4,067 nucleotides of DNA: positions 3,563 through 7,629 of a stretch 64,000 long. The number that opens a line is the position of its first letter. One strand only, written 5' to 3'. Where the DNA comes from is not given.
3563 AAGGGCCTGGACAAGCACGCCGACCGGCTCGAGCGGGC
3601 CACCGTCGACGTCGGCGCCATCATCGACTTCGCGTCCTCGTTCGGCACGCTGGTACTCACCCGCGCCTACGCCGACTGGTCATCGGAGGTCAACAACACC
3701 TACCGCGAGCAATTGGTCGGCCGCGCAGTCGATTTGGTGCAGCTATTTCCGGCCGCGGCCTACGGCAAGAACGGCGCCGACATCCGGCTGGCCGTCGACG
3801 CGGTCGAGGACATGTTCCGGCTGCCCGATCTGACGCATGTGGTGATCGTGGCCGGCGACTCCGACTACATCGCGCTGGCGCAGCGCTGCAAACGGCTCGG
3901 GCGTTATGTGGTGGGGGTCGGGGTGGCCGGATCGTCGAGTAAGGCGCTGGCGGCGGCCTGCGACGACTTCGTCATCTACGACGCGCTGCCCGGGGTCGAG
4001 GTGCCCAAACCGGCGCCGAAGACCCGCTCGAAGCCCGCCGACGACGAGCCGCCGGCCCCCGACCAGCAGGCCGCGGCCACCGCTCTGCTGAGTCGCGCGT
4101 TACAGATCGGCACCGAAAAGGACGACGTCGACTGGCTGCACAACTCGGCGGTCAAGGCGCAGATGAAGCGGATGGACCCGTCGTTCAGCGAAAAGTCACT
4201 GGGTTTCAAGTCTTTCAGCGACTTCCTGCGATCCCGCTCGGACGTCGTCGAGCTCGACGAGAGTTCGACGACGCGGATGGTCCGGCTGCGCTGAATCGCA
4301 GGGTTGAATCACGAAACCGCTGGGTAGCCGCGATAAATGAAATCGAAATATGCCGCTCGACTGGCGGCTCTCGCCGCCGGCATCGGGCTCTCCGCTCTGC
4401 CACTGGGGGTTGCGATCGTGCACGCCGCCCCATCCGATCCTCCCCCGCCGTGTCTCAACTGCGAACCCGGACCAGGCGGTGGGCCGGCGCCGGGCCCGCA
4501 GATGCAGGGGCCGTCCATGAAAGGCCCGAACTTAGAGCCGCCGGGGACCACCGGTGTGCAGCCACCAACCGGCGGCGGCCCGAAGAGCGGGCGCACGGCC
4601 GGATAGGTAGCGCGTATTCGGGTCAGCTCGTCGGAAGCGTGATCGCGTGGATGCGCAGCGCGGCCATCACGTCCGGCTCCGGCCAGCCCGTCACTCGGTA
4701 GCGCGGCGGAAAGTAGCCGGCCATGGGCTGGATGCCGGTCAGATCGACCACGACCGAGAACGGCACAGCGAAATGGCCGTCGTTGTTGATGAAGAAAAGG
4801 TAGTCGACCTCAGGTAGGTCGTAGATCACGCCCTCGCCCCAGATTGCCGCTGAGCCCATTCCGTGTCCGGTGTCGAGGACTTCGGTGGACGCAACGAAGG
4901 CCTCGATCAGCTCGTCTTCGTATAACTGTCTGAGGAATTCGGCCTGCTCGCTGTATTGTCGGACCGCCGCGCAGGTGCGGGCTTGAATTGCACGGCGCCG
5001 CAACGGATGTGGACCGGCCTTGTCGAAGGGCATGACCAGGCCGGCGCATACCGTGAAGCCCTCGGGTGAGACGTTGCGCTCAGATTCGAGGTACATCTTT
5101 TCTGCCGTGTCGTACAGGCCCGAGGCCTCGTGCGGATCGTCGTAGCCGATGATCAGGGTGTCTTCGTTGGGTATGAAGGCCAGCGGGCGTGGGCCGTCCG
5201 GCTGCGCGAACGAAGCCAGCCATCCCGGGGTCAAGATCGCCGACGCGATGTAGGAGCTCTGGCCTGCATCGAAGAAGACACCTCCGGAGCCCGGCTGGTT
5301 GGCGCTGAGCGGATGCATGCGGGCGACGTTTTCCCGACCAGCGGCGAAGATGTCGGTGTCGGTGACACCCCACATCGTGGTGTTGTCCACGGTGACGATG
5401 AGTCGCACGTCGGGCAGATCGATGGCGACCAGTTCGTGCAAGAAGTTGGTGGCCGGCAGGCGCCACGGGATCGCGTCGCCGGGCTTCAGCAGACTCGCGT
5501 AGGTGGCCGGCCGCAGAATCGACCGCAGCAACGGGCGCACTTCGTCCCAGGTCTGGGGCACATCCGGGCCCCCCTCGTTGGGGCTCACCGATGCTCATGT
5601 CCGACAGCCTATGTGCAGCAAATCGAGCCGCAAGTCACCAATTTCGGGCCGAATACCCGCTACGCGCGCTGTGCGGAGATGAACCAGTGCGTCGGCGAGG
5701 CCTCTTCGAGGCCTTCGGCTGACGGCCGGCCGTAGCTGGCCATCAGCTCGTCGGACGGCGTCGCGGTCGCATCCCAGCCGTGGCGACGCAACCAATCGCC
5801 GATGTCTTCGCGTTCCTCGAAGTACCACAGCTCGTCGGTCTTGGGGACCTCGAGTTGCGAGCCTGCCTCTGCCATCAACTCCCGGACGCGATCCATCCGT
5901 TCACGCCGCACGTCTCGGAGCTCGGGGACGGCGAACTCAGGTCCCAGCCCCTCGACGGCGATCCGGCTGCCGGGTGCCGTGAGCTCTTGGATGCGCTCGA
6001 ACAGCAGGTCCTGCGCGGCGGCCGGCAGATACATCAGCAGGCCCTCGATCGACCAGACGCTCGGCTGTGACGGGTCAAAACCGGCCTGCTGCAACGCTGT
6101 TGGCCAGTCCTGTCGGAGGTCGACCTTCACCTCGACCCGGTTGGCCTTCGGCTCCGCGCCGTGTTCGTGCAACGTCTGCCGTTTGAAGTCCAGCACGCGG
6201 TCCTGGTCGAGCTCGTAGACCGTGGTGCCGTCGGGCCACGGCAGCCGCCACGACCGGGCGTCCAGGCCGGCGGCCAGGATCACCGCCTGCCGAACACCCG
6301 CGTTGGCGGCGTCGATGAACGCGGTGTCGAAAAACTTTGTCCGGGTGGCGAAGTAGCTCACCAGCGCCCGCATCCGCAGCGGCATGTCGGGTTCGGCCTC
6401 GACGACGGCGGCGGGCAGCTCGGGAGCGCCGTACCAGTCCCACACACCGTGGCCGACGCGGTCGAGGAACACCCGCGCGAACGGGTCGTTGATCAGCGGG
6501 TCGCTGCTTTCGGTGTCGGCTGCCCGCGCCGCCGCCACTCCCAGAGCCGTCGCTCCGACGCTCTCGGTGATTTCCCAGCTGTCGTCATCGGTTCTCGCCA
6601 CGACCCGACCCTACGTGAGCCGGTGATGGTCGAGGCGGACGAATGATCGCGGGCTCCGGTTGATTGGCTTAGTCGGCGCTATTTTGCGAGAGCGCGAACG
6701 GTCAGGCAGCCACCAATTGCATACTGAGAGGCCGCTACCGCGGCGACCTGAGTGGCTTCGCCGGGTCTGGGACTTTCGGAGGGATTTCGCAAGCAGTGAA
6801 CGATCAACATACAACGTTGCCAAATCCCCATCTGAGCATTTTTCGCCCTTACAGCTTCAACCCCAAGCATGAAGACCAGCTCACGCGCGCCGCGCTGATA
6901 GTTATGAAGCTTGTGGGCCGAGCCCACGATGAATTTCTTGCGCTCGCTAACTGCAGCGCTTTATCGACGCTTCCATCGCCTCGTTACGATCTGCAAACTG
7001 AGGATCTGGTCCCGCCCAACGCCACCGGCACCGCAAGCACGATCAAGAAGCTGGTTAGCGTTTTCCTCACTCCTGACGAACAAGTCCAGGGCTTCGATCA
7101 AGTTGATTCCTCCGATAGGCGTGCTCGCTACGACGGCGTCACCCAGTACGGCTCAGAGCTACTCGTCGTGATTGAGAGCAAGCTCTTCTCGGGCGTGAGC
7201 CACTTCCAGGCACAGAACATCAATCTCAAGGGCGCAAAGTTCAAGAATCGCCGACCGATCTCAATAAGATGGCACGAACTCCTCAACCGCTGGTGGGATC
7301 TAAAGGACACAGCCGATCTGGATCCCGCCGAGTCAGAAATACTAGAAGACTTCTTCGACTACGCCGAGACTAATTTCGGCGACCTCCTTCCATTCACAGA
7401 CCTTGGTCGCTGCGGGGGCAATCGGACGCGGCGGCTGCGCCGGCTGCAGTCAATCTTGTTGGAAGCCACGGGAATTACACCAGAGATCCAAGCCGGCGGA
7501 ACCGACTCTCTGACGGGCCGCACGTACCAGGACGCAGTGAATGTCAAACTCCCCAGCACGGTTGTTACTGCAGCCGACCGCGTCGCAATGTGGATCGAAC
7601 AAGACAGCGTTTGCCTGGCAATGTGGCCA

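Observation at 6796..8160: Orphan AT-richer 454-aa ORF with a PD-(D/E)xK-like nuclease motif wedged between core genes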

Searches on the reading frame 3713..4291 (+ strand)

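Call 13: search_protein_families(library=pfam, proteins=[window:3713-4291:+], max_evalue=0.001)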
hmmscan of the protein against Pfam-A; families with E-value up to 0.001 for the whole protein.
window:3713-4291:+ (193 aa): 2 families
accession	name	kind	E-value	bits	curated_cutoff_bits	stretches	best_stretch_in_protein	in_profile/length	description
PF01936.24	NYN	-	1.5e-16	61.7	24.2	1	8-88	61-143/145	NYN domain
PF12872.13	OST-HTH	-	4e-13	49.5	23.8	1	121-189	8-69/71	OST-HTH/LOTUS domain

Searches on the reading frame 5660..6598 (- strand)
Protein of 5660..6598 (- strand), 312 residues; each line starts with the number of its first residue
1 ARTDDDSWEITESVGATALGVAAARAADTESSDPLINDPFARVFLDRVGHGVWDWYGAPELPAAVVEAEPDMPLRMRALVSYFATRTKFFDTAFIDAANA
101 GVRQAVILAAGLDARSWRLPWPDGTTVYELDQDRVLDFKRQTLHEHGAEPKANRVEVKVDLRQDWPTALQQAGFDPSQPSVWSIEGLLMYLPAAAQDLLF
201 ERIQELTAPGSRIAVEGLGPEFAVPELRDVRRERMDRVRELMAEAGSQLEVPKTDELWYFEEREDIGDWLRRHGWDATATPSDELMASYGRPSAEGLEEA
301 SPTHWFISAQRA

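Call 13: search_protein_families(library=pfam, proteins=[window:5660-6598:-], max_evalue=0.001)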
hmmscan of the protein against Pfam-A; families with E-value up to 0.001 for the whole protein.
window:5660-6598:- (312 aa): 1 family
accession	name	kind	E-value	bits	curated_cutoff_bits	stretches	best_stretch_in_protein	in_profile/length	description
PF04072.20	LCM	-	4.2e-65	219.6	22.3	1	18-203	1-186/187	Leucine carboxyl methyltransferase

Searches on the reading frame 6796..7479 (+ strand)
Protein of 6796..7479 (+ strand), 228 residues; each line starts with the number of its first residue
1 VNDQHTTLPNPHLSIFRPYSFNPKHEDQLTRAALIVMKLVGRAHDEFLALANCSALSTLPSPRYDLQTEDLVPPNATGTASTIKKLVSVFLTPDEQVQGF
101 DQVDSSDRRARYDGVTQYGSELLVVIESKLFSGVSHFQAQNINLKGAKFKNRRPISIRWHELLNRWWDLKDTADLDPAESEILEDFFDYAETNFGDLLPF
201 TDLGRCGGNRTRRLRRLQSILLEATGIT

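Call 48: predict_structure(alignment_id=A4)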
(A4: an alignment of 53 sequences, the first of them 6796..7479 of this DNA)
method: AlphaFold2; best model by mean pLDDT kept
length: 228 residues; sequences in the alignment: 53
mean_pLDDT: 85.1   pTM: 0.85
mean pLDDT of the five models: 85.1, 84.8, 82.9, 82.0, 78.7
residues with pLDDT >= 90: 100; 70-90: 103; 50-70: 15; < 50: 10
segments of 3 or more residues with pLDDT < 50: 1-8
pLDDT, mean of each block of 10 residues (from residue 1): 46 71 83 96 98 97 90 61 91 78 83 93 93 80 84 92 94 91 92 85 84 86 88
secondary structure, 60 per line:
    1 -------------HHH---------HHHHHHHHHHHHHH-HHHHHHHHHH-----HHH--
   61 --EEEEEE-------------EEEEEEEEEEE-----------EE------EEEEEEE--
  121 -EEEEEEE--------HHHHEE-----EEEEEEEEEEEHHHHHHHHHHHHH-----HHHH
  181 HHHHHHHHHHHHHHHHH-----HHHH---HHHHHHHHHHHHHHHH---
elements in order: H26-39 H41-50 E63-68 E82-92 E112-118 E122-128 H137-140 E148-158 H159-171 H177-197 H203-206 H210-225

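Call 50: fold_search(model_id=the predicted structure, library=pdb)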
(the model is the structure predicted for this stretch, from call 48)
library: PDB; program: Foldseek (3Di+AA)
matches with E <= 10: 97; with E <= 0.001: 0
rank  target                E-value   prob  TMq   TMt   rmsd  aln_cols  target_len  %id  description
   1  5kqj_MODEL_1_A        1.3e-01  0.10  0.19  0.22  14.6       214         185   14  Solution Structure of Antibiotic-Resistance Factor ANT(2'')-Ia Reveals Substrate-Regulated Conformation Dynami (released 2017-07-12)
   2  8ibz_C                6.6e-01  0.09  0.23  0.09  10.9       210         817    8  Structure of R2 with 5'ORF and 3'UTR (released 2023-09-20)
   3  4ixm_A                7.5e-01  0.02  0.12  0.09  16.6       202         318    8  Crystal structure of Zn(II)-bound YjiA GTPase from E. coli (released 2013-02-27)
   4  1svi                  8.5e-01  0.06  0.19  0.23  12.1       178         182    9  Crystal Structure of the GTP-binding protein YsxC complexed with GDP (released 2004-05-25)
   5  8ear_A                9.6e-01  0.18  0.17  0.02  22.0        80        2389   12  Structure of the full-length IP3R1 channel determined in the presence of Calcium/IP3/ATP (released 2022-11-23)
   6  5lb8_A                9.6e-01  0.03  0.16  0.10  16.1       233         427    8  Crystal structure of human RECQL5 helicase APO form. (released 2016-07-06)
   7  4ixn_A                1.0e+00  0.03  0.11  0.09  14.1       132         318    8  Crystal Structure of Zn(II)-bound E37A,C66A,C67A triple mutant YjiA GTPase (released 2013-02-27)
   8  5lb5_C                1.6e+00  0.03  0.12  0.07  14.2       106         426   17  Crystal structure of human RECQL5 helicase in complex with ADP/Mg (tricilinc form). (released 2016-07-06)
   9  5cfr_A                1.7e+00  0.01  0.12  0.14  17.4       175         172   10  Crystal structure of anemone STING (Nematostella vectensis) in apo 'unrotated' closed conformation (released 2015-08-26)
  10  8tkf_A                1.9e+00  0.08  0.15  0.02  22.6        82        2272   17  Human Type 3 IP3 Receptor - Activated State (+IP3/ATP/JD Ca2+) (released 2023-11-08)
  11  5lba_C                2.0e+00  0.02  0.15  0.10  15.6       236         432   10  Crystal structure of human RECQL5 helicase in complex with DSPL fragment(1-cyclohexyl-3-(oxolan-2-ylmethyl)urea, SGC - (released 2016-07-06)
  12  8v24_A                2.2e+00  0.07  0.12  0.09  11.0        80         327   21  LapB cytoplasmic domain in complex with LpxC (released 2024-04-24)
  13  7zmp_A                2.2e+00  0.02  0.12  0.08  14.7       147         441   14  Crystal structure of human RECQL5 helicase APO form in complex with engineered nanobody (Gluebody) G3-055 (released 2022-06-22)
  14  7zml_A                2.3e+00  0.02  0.12  0.08  14.9       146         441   15  Crystal structure of human RECQL5 helicase APO form in complex with engineered nanobody (Gluebody) G1-001 (released 2022-06-22)
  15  4zlh_A                2.4e+00  0.07  0.12  0.09  10.9        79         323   20  Structure of the LapB cytoplasmic domain at 2 angstroms (released 2015-11-11)
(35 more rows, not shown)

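Call 60: find_homologous_proteins(query=A5, max_evalue=0.01)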
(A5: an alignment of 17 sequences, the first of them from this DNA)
Query A5 (17 sequences) (228 aa, profile of the alignment): 63 proteins with E <= 0.01 among 4773 candidates.
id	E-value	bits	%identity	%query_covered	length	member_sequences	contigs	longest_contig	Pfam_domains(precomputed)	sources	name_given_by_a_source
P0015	4.0e-73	263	61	100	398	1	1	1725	-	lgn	-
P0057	2.5e-71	258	63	97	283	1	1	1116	-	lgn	-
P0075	7.1e-71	256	53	96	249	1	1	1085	-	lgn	-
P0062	3.4e-68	247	58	90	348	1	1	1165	-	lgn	-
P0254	2.4e-66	241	58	86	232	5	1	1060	-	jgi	jgi:hypothetical protein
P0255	7.1e-66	240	29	86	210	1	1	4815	-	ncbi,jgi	jgi:hypothetical protein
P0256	1.2e-65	239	31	92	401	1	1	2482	-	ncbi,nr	ncbi:MAG: hypothetical protein U9O94_07160, partial [Nanoarchaeota archaeon]|nr:hypothetical protein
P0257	2.0e-65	238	28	92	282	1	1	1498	-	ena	-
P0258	1.1e-61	226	28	92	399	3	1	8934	-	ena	-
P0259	2.8e-61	225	25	93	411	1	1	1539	-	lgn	-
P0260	3.7e-61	224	25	93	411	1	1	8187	-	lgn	-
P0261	1.9e-59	219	27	93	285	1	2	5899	-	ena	-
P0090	4.3e-59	218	36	91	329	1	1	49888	-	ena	-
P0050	2.9e-58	215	54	84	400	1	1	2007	-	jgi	-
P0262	7.0e-58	214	26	92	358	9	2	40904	-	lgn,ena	-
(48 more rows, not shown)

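Call 65: search_solved_structures(query=A5, max_evalue=10, show_alignments=2)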
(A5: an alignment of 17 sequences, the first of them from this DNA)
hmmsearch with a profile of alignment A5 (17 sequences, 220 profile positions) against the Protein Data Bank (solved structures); distinct sequences matched with E-value up to 10: 1.
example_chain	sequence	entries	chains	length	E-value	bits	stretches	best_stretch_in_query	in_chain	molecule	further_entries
8oik_A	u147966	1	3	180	0.15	14.7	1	17-83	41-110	Protein Smaug homolog 1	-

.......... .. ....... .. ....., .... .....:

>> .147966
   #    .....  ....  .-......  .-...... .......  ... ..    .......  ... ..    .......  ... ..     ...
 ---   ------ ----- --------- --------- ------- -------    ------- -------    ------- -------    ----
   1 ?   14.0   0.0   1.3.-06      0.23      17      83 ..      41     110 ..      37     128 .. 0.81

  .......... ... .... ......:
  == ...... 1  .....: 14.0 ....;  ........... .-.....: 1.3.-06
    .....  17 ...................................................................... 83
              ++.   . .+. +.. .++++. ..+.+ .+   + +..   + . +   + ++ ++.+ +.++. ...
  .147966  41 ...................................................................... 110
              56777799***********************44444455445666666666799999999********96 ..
